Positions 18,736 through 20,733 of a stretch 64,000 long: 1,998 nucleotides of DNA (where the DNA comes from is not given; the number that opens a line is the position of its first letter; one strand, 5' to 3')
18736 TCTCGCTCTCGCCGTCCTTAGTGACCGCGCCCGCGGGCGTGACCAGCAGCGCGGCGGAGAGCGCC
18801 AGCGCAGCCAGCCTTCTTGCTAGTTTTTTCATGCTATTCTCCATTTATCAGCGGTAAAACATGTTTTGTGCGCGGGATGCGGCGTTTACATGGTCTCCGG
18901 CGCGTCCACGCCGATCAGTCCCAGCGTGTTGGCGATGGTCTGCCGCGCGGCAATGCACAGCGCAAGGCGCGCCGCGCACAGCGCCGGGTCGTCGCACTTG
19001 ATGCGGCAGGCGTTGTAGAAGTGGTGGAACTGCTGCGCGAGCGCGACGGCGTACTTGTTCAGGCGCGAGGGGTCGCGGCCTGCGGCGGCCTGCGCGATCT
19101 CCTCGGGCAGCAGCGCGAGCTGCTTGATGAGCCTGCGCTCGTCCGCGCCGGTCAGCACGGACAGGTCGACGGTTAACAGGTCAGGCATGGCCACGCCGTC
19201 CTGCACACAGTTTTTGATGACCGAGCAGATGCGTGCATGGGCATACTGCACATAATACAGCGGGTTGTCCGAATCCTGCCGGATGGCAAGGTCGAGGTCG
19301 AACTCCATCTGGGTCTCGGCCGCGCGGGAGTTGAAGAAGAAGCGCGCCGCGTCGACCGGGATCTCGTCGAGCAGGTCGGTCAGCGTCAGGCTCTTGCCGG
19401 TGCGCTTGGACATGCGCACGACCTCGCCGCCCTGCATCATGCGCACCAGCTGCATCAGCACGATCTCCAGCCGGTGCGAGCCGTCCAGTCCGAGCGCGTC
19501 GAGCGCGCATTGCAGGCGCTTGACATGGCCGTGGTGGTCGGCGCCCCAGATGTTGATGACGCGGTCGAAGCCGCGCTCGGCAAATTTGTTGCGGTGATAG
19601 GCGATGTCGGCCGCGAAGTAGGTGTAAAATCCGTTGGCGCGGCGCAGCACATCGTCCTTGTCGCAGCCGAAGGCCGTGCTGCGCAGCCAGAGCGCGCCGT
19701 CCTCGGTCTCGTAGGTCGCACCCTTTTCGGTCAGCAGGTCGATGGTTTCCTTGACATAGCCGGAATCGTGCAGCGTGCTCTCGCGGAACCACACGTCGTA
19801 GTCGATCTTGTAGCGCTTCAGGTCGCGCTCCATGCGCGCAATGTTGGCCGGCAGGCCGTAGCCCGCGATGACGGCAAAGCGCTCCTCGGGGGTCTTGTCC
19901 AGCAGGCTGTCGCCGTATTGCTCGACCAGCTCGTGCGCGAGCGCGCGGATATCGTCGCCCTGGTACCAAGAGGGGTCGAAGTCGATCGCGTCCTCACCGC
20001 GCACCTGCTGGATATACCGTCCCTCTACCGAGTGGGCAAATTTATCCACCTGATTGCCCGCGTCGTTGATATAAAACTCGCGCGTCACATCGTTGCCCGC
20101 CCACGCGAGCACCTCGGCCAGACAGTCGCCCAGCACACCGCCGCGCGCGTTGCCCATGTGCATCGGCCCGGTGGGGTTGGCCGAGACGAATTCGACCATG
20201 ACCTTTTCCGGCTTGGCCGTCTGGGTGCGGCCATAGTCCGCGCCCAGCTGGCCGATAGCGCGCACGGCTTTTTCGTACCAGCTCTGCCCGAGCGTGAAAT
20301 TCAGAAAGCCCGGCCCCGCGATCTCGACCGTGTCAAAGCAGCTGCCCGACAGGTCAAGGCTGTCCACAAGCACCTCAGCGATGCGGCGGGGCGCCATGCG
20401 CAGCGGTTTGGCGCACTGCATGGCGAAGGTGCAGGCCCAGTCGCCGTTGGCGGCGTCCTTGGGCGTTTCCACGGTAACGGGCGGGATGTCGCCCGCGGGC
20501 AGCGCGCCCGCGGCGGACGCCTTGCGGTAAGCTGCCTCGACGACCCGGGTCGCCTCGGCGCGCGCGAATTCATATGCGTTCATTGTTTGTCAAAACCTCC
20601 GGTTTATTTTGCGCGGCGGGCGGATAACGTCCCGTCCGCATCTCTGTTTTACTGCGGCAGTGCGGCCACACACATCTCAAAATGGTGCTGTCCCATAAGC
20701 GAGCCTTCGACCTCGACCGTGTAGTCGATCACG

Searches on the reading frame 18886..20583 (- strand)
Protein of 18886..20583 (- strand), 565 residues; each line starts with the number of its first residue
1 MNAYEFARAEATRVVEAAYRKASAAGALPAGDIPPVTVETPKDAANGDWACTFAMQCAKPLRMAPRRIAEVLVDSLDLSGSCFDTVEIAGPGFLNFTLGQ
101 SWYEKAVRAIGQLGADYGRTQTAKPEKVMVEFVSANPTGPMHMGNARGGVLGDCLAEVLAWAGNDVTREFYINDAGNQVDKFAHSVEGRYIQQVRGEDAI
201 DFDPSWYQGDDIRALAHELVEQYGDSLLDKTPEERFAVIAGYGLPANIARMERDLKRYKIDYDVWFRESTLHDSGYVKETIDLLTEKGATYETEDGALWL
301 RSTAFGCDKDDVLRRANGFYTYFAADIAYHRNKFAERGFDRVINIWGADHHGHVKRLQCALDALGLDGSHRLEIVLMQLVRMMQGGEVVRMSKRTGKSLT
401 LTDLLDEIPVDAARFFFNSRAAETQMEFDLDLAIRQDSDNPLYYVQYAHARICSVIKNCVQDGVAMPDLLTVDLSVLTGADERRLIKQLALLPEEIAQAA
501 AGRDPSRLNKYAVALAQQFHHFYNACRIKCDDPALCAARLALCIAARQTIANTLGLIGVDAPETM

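Call 14: find_encoding_contigs(protein=window:18886-20583:-, flank=10000, max_places=1)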
Protein window:18886-20583:- (565 aa): no gene with exactly this product is on record in the collection.
